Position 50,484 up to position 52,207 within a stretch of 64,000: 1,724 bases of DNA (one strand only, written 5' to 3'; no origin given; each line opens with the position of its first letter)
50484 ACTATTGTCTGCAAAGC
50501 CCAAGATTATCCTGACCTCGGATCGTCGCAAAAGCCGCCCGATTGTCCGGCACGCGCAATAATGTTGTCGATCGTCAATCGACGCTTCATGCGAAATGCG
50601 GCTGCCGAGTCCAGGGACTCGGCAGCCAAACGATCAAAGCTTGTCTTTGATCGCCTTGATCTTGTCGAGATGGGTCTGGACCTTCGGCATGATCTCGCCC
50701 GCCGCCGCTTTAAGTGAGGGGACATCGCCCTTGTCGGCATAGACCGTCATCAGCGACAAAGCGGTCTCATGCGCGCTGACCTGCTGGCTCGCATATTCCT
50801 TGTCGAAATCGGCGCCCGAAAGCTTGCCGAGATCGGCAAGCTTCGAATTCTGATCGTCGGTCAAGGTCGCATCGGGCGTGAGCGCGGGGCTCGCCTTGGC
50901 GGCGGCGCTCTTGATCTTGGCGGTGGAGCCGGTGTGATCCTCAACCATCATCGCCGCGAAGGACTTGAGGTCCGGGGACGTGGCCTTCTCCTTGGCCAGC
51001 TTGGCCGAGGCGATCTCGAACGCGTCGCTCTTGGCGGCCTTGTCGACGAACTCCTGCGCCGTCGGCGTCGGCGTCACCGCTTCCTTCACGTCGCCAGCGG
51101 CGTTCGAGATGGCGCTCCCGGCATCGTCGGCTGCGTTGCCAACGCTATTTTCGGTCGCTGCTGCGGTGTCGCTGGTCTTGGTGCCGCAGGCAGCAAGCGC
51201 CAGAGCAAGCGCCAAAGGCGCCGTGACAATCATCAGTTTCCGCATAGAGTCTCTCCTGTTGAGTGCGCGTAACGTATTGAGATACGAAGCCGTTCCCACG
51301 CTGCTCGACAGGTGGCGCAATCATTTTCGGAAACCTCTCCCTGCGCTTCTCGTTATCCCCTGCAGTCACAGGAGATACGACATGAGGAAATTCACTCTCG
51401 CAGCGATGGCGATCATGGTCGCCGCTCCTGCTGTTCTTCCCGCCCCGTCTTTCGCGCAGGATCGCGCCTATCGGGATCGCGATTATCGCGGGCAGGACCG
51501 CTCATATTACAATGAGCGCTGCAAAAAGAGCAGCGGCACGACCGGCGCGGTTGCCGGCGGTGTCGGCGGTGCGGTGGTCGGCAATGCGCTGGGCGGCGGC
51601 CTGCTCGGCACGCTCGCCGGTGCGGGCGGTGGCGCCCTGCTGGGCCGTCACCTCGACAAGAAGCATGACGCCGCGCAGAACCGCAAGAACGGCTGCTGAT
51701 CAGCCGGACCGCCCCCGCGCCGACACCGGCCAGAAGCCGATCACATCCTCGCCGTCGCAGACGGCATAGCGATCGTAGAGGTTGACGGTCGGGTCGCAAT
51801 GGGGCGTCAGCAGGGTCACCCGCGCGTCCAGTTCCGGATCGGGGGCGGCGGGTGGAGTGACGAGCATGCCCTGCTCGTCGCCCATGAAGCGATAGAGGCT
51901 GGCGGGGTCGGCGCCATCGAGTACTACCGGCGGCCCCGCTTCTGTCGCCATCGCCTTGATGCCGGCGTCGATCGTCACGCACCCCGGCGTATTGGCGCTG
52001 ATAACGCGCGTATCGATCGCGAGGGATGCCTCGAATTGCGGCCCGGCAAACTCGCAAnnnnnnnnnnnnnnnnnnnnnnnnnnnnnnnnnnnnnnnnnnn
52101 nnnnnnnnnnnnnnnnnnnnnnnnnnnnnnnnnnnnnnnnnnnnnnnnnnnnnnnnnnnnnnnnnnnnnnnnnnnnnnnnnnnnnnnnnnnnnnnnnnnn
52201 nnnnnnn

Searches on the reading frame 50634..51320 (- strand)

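Call 7: search_protein_families(library=pfam, proteins=[window:50634-51320:-])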
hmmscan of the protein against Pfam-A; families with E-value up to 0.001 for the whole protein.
window:50634-51320:- (228 aa): 2 families
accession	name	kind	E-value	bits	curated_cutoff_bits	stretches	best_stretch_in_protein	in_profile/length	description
PF13628.12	DUF4142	-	2.3e-38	132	27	1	87-224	2-138/138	Domain of unknown function (DUF4142)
PF03713.19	DUF305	-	2.5e-07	31.3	27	1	157-223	83-149/151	Domain of unknown function (DUF305)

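Call 8: search_protein_families(library=ncbifam, proteins=[window:50634-51320:-])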
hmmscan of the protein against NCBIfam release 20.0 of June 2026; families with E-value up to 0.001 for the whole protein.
window:50634-51320:- (228 aa): 0 families

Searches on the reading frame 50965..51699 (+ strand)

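Call 7: search_protein_families(library=pfam, proteins=[window:50965-51699:+])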
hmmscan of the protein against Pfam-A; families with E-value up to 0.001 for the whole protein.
window:50965-51699:+ (244 aa): 2 families
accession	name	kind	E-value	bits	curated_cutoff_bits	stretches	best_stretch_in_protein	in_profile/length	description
PF13488.11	Gly-zipper_Omp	-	0.00034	20.9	25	1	193-233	5-45/46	Glycine zipper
PF05433.20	Rick_17kDa_Anti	-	0.0005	20.4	24.2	1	194-228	2-40/43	Glycine zipper 2TM domain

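Call 8: search_protein_families(library=ncbifam, proteins=[window:50965-51699:+])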
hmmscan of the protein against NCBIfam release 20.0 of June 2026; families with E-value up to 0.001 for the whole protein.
window:50965-51699:+ (244 aa): 1 family
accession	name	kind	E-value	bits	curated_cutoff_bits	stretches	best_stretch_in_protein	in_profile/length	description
NF053611.1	YiaD_Gzip_OmpA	equivalog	0.00076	19.2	175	0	187-239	21-80/206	YiaD family glycine zipper/OmpA-like lipoprotein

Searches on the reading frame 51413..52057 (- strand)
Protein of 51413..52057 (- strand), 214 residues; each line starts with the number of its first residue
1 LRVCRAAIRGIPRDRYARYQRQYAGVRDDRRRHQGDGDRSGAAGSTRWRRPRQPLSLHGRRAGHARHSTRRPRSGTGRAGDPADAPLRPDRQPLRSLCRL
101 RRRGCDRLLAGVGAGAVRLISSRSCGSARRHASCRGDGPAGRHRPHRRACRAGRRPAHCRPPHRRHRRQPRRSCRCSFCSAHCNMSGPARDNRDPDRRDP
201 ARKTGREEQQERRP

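Call 51: search_protein_families(library=pfam, proteins=[window:51413-52057:-])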
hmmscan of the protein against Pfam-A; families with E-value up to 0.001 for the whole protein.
window:51413-52057:- (214 aa): 0 families
